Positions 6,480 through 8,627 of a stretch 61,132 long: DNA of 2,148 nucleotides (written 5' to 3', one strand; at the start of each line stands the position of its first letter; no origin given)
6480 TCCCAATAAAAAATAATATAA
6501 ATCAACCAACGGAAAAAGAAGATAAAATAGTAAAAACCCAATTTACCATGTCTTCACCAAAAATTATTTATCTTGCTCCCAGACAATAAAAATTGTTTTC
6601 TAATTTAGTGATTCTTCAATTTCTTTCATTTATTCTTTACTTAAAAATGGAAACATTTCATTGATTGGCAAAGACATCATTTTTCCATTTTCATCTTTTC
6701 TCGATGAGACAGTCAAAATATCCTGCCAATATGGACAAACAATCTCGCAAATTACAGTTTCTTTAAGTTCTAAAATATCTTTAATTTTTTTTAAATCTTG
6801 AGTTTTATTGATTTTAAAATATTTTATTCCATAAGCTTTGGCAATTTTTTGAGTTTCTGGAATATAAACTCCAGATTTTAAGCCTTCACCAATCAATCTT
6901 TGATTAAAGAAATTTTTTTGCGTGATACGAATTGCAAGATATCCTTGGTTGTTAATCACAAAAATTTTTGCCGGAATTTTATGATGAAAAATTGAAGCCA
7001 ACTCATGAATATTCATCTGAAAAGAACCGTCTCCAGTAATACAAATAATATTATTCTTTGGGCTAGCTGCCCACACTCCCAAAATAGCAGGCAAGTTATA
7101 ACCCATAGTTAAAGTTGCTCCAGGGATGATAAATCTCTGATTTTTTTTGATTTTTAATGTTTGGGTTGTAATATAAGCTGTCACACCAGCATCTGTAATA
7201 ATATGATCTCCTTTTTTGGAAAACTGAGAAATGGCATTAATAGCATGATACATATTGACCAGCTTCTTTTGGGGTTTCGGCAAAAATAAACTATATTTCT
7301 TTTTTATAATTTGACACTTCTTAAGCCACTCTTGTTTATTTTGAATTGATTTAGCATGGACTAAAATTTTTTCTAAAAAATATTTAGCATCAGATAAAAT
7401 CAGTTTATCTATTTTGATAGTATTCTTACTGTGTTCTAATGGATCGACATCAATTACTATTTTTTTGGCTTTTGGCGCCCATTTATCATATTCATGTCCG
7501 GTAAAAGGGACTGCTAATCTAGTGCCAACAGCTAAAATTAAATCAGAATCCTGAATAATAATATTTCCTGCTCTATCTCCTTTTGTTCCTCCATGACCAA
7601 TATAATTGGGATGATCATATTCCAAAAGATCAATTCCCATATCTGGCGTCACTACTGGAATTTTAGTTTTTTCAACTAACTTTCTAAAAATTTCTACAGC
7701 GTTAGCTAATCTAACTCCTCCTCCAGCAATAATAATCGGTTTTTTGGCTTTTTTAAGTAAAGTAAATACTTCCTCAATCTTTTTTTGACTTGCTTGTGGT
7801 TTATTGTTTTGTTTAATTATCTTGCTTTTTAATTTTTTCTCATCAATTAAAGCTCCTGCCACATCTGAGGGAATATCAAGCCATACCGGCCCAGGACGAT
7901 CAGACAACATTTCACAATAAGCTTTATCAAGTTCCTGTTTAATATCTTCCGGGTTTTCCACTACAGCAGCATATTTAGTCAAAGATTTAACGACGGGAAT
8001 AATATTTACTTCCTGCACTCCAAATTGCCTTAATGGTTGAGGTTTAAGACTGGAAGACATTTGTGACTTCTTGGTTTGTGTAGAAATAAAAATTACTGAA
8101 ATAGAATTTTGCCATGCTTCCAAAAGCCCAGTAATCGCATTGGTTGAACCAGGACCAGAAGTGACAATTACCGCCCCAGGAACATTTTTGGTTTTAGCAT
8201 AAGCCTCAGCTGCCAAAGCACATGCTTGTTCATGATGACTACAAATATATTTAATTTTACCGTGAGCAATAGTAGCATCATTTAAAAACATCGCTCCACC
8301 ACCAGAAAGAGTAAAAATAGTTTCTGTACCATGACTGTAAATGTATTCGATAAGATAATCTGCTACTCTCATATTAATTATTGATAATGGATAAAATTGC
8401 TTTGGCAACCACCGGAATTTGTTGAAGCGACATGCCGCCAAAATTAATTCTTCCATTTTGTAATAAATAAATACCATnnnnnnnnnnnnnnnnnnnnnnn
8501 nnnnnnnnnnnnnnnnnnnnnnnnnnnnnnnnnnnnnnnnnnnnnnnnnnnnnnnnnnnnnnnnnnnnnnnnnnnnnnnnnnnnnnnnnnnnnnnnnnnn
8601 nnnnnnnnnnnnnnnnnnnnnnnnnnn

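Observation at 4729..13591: CDP-hexose cassette with an E1-type 3-dehydrase, ThDP enzyme, AspC-type aminotransferase and GNAT-DegT fusion, but no E3 reductase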

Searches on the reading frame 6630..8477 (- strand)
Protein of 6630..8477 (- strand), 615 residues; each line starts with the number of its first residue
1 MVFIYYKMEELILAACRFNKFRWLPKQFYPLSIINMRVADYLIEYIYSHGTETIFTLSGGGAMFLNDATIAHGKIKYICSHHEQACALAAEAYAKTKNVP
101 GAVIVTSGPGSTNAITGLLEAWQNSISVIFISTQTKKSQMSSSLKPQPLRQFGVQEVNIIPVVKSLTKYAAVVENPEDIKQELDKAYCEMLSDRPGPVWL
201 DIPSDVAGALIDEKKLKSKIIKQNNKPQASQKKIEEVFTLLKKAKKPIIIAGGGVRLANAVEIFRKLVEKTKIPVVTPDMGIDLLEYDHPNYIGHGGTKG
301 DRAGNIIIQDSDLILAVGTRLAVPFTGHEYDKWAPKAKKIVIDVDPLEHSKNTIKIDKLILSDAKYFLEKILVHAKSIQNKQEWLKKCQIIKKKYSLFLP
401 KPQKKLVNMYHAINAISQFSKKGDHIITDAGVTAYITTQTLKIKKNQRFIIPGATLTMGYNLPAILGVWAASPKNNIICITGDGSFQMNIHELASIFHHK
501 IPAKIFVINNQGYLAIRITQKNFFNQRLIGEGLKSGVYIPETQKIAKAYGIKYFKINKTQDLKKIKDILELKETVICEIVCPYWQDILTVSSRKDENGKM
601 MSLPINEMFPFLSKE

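Call 5: search_protein_families(library=pfam, proteins=[window:6630-8477:-])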
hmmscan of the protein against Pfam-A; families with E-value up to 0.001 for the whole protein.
window:6630-8477:- (615 aa): 4 families
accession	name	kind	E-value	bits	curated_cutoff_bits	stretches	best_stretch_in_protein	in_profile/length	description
PF00205.28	TPP_enzyme_M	-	2.2e-35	121.8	30.4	1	234-370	1-136/137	Thiamine pyrophosphate enzyme, central domain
PF02775.26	TPP_enzyme_C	-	1.2e-33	116.5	21.9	1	429-578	1-150/151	Thiamine pyrophosphate enzyme, C-terminal TPP binding domain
PF02776.23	TPP_enzyme_N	-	9.4e-31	106.5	26.8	1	36-141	1-106/119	Thiamine pyrophosphate enzyme, N-terminal TPP binding domain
PF02552.22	CO_dh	-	1.2e-06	28.8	21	1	224-291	15-83/168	CO dehydrogenase beta subunit/acetyl-CoA synthase epsilon subunit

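Call 6: search_protein_families(library=ncbifam, proteins=[window:6630-8477:-])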
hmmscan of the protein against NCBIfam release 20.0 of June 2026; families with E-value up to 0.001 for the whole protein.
window:6630-8477:- (615 aa): 56 families (the best 25 are shown)
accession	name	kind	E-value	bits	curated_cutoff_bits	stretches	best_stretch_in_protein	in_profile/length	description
TIGR00118.1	acolac_lg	equivalog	4.2e-108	362.2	538.35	1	36-593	1-546/557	biosynthetic-type acetolactate synthase large subunit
NF006524.0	PRK08978.1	equivalog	8.2e-103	344.5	738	1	37-601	2-544/548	acetolactate synthase 2 catalytic subunit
NF004710.0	PRK06048.1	equivalog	5.6e-98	328.8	976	1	34-581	6-537/561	acetolactate synthase large subunit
NF005651.0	PRK07418.1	subfamily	1.8e-94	317.1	942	1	37-604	20-582/617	acetolactate synthase large subunit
NF004919.0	PRK06276.1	equivalog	5e-94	315.7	866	1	36-581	1-538/582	acetolactate synthase large subunit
NF005584.0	PRK07282.1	equivalog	6.7e-92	308.8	970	1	39-602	13-561/566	acetolactate synthase large subunit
NF006581.0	PRK09107.1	equivalog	3.3e-91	306.4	974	1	35-580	10-552/595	acetolactate synthase 3 large subunit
NF005228.0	PRK06725.1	equivalog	1.2e-89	301.1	991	1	35-590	15-554/571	acetolactate synthase large subunit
NF005860.0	PRK07789.1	equivalog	2.8e-89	300.1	881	1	35-565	33-561/615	acetolactate synthase large subunit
NF005824.0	PRK07710.1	equivalog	5.7e-89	299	976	1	36-579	17-546/573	acetolactate synthase large subunit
NF006319.0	PRK08527.1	equivalog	1.4e-88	297.7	905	1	35-591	3-548/565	acetolactate synthase large subunit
NF006016.1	PRK08155.1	equivalog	2.5e-88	296.9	870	1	37-582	4-533/554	acetolactate synthase large subunit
NF005058.0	PRK06466.1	equivalog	3e-83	280.2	951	1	37-576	5-541/574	acetolactate synthase 3 large subunit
NF008431.0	PRK11269.1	equivalog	1.9e-81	274.3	791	1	35-565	3-534/591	glyoxylate carboligase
NF006525.0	PRK08979.1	equivalog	3e-79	266.9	1084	1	39-576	7-539/572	acetolactate synthase 3 large subunit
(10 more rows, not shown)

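Call 9: find_homologous_proteins(query=window:6630-8372:-)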
Query window:6630-8372:- (580 aa): 7630 proteins with E <= 0.001 among 8000 candidates; the best 120 are listed.
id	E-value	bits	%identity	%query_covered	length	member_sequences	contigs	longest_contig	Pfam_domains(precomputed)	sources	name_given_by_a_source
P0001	0.0e+0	1303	100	100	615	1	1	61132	PF02775.27,PF02552.23,PF02776.24,PF00205.29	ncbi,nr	ncbi:thiamine pyrophosphate-binding protein [Candidatus Beckwithbacteria bacterium]|nr:thiamine pyro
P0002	7.8e-294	994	74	100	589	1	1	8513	PF02775.27,PF02776.24,PF00205.29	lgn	-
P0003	7.8e-282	954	72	100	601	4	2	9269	PF02775.27,PF02776.24,PF00205.29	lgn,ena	-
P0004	2.5e-273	926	71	100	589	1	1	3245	PF02775.27,PF02776.24,PF00205.29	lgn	-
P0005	5.3e-268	908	69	100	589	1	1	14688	PF02775.27,PF02776.24,PF00205.29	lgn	-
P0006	2.7e-265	899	71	96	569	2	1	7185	PF02775.27,PF02776.24,PF00205.29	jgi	jgi:acetolactate synthase-1/2/3 large subunit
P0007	6.7e-258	875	68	100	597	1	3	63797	PF02775.27,PF02776.24,PF00205.29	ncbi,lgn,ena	-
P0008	7.5e-258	875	67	100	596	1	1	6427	PF02775.27,PF02776.24,PF00205.29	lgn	-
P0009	1.3e-254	864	66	99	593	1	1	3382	PF02775.27,PF02776.24,PF00205.29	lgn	-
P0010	3.5e-253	859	66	99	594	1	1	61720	PF02775.27,PF02776.24,PF00205.29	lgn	-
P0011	1.3e-252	858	66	100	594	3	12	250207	PF02775.27,PF02776.24,PF00205.29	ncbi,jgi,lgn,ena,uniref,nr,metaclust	ncbi:MAG: Thiamine pyrophosphate protein central region [Candidatus Roizmanbacteria bacterium GW2011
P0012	4.8e-252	856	66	99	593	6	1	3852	PF02775.27,PF02776.24,PF00205.29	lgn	-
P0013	1.7e-249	847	65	99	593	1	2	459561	PF02775.27,PF02776.24,PF00205.29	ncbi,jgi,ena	ncbi:MAG: thiamine pyrophosphate-binding protein [Patescibacteria group bacterium]|jgi:acetolactate 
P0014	7.5e-249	845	64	100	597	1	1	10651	PF02775.27,PF02776.24,PF00205.29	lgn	-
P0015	1.6e-248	844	65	99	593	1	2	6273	PF02775.27,PF02776.24,PF00205.29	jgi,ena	-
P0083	3.4e-177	609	51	100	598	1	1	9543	PF02775.27,PF02776.24,PF00205.29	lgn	-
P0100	5.9e-172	591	47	100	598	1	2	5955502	PF02775.27,PF02776.24,PF00205.29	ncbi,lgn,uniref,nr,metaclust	ncbi:thiamine pyrophosphate-binding protein [Sporomusa acidovorans]|uniref:Acetolactate synthase lar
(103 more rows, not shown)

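Call 10: find_encoding_contigs(protein=P0001, flank=10000, max_places=3)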
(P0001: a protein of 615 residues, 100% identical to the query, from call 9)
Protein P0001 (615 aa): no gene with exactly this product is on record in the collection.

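Call 11: find_encoding_contigs(protein=P0100, flank=10000, max_places=3)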
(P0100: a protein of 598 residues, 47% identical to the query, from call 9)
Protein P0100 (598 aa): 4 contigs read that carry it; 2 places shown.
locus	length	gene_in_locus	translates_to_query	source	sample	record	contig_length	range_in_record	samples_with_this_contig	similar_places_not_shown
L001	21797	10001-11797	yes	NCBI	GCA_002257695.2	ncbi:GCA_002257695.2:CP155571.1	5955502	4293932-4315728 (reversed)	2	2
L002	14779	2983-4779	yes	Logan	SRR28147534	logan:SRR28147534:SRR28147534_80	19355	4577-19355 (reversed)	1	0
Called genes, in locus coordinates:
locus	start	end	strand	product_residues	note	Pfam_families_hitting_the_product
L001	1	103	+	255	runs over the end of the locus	PF13489:Methyltransf_23 (weak)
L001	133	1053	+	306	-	PF04616:Glyco_hydro_43 (faint), PF00251:Glyco_hydro_32N (faint)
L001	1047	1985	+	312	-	PF13480:Acetyltransf_6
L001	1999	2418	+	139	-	PF05523:FdtA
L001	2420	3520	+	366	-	PF00155:Aminotran_1_2, PF01041:DegT_DnrJ_EryC1, PF01212:Beta_elim_lyase (weak), PF00266:Aminotran_5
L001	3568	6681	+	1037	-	PF14559:TPR_19 (faint), PF13431:TPR_17 (faint), PF00535:Glycos_transf_2 (weak), PF04577:Glyco_transf_61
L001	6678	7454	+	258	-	PF00483:NTP_transferase, PF12804:NTP_transf_3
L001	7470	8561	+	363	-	PF01370:Epimerase, PF04321:RmlD_sub_bind, PF01073:3Beta_HSD, PF16363:GDP_Man_Dehyd, PF02719:Polysacc_synt_2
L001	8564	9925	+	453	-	PF01041:DegT_DnrJ_EryC1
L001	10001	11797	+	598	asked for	PF02776:TPP_enzyme_N, PF00205:TPP_enzyme_M, PF02775:TPP_enzyme_C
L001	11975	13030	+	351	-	PF01073:3Beta_HSD, PF01370:Epimerase, PF02719:Polysacc_synt_2 (weak), PF07993:NAD_binding_4, PF16363:GDP_Man_Dehyd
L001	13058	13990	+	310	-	PF02475:TRM5-TYW2_MTfase (weak), PF05050:Methyltransf_21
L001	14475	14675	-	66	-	PF01695:IstB_IS21 (weak)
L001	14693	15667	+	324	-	PF21711:DCTN5 (faint), PF25084:LbH_EIF2B (weak), PF00132:Hexapep (weak), PF25087:GMPPB_C (weak), PF00132:Hexapep, PF14602:Hexapep_2 (weak)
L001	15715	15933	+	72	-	-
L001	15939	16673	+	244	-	PF23441:SDR (faint), PF00106:adh_short, PF01370:Epimerase (weak), PF08659:KR, PF13561:adh_short_C2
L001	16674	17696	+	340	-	PF00195:Chal_sti_synt_N (weak), PF08545:ACP_syn_III, PF08541:ACP_syn_III_C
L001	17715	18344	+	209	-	PF02585:PIG-L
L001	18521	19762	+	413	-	PF00155:Aminotran_1_2 (weak), PF01041:DegT_DnrJ_EryC1, PF01212:Beta_elim_lyase (faint), PF00266:Aminotran_5 (faint), PF01053:Cys_Met_Meta_PP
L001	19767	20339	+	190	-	PF25084:LbH_EIF2B, PF00132:Hexapep, PF25087:GMPPB_C (weak), PF14602:Hexapep_2 (weak), PF00132:Hexapep (weak)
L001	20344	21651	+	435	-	PF03721:UDPG_MGDP_dh_N, PF03446:NAD_binding_2, PF00984:UDPG_MGDP_dh, PF03720:UDPG_MGDP_dh_C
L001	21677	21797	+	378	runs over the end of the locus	PF01408:GFO_IDH_MocA, PF02894:GFO_IDH_MocA_C, PF22725:GFO_IDH_MocA_C3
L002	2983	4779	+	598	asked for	PF02776:TPP_enzyme_N, PF00205:TPP_enzyme_M, PF02775:TPP_enzyme_C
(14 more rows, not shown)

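Call 12: find_encoding_contigs(protein=P0011, flank=10000, max_places=2)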
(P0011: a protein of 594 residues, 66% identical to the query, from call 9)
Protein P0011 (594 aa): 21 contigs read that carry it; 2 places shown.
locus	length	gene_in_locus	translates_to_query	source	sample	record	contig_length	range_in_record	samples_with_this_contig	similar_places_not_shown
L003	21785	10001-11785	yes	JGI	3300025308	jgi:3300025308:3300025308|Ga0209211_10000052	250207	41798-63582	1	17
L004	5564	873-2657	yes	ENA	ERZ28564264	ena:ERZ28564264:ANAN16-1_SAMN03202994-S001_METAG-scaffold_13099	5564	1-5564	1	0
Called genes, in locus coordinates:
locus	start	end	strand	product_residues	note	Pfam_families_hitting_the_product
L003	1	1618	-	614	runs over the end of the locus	-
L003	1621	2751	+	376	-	PF01757:Acyl_transf_3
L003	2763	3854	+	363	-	PF00535:Glycos_transf_2, PF10111:Glyco_tranf_2_2, PF13641:Glyco_tranf_2_3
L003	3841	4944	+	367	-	PF00535:Glycos_transf_2, PF10111:Glyco_tranf_2_2, PF13641:Glyco_tranf_2_3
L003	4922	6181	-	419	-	PF00266:Aminotran_5 (weak), PF01041:DegT_DnrJ_EryC1, PF01212:Beta_elim_lyase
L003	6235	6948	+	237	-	PF00535:Glycos_transf_2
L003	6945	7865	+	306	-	PF01073:3Beta_HSD (weak), PF01370:Epimerase, PF02719:Polysacc_synt_2, PF07993:NAD_binding_4 (faint), PF16363:GDP_Man_Dehyd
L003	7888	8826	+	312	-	PF00535:Glycos_transf_2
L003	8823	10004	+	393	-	PF00155:Aminotran_1_2, PF01053:Cys_Met_Meta_PP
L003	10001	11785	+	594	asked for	PF02776:TPP_enzyme_N, PF00205:TPP_enzyme_M, PF02775:TPP_enzyme_C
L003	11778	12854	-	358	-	PF01118:Semialdhyde_dh, PF02774:Semialdhyde_dhC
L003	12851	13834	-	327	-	PF03447:NAD_binding_3 (faint), PF00742:Homoserine_dh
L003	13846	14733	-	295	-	PF00696:AA_kinase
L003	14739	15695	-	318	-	PF00535:Glycos_transf_2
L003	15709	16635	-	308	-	PF05368:NmrA, PF01073:3Beta_HSD, PF01370:Epimerase, PF02719:Polysacc_synt_2, PF04321:RmlD_sub_bind, PF07993:NAD_binding_4 (weak), PF13460:NAD_binding_10, PF16363:GDP_Man_Dehyd, +1 more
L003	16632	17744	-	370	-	PF01041:DegT_DnrJ_EryC1, PF01053:Cys_Met_Meta_PP (weak)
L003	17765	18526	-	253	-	PF00551:Formyl_trans_N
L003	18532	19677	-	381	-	PF02350:Epimerase_2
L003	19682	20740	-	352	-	PF03102:NeuB, PF08666:SAF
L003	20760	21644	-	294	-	PF01073:3Beta_HSD (faint), PF01370:Epimerase, PF04321:RmlD_sub_bind, PF16363:GDP_Man_Dehyd (faint)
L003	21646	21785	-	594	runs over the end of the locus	PF02776:TPP_enzyme_N, PF00205:TPP_enzyme_M, PF02775:TPP_enzyme_C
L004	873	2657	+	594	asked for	PF02776:TPP_enzyme_N, PF00205:TPP_enzyme_M, PF02775:TPP_enzyme_C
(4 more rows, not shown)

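Call 13: find_encoding_contigs(protein=P0007, flank=10000, max_places=2)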
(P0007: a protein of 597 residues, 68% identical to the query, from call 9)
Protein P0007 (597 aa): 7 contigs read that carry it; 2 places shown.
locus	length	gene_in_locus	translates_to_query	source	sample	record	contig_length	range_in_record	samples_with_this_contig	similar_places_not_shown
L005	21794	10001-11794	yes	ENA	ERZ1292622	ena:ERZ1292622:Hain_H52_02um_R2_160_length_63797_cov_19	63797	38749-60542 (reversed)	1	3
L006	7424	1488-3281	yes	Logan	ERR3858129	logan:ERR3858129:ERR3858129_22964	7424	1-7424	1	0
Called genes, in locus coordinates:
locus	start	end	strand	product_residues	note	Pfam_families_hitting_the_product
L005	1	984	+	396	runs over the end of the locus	PF00534:Glycos_transf_1, PF13692:Glyco_trans_1_4, PF13524:Glyco_trans_1_2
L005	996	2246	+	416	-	PF08421:Methyltransf_13, PF13489:Methyltransf_23, PF08242:Methyltransf_12, PF08484:Methyltransf_14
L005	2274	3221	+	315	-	PF07021:MetW, PF13489:Methyltransf_23, PF08241:Methyltransf_11, PF08242:Methyltransf_12, PF13649:Methyltransf_25, PF13847:Methyltransf_31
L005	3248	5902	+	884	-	-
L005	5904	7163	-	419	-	PF01041:DegT_DnrJ_EryC1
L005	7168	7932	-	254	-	PF08843:AbiEii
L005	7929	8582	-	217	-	-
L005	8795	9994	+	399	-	PF00155:Aminotran_1_2, PF01053:Cys_Met_Meta_PP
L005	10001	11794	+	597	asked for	PF02776:TPP_enzyme_N, PF00205:TPP_enzyme_M, PF02775:TPP_enzyme_C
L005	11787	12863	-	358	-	PF01118:Semialdhyde_dh, PF02774:Semialdhyde_dhC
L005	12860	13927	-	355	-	PF03447:NAD_binding_3 (faint), PF00742:Homoserine_dh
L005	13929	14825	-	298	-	PF00696:AA_kinase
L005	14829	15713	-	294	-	PF01370:Epimerase, PF04321:RmlD_sub_bind (weak)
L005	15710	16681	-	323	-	PF01073:3Beta_HSD, PF01370:Epimerase, PF02719:Polysacc_synt_2, PF03435:Sacchrp_dh_NADP (faint), PF04321:RmlD_sub_bind, PF16363:GDP_Man_Dehyd, PF07993:NAD_binding_4 (weak)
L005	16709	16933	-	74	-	PF07927:HicA_toxin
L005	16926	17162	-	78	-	PF24113:DUF7387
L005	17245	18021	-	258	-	PF00483:NTP_transferase, PF12804:NTP_transf_3 (weak)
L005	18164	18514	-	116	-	PF01934:HepT-like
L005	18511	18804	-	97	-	PF01909:NTP_transf_2, PF18765:Polbeta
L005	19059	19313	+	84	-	-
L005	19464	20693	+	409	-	-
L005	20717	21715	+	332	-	-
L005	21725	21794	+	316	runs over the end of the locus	-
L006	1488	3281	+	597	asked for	PF02776:TPP_enzyme_N, PF00205:TPP_enzyme_M, PF02775:TPP_enzyme_C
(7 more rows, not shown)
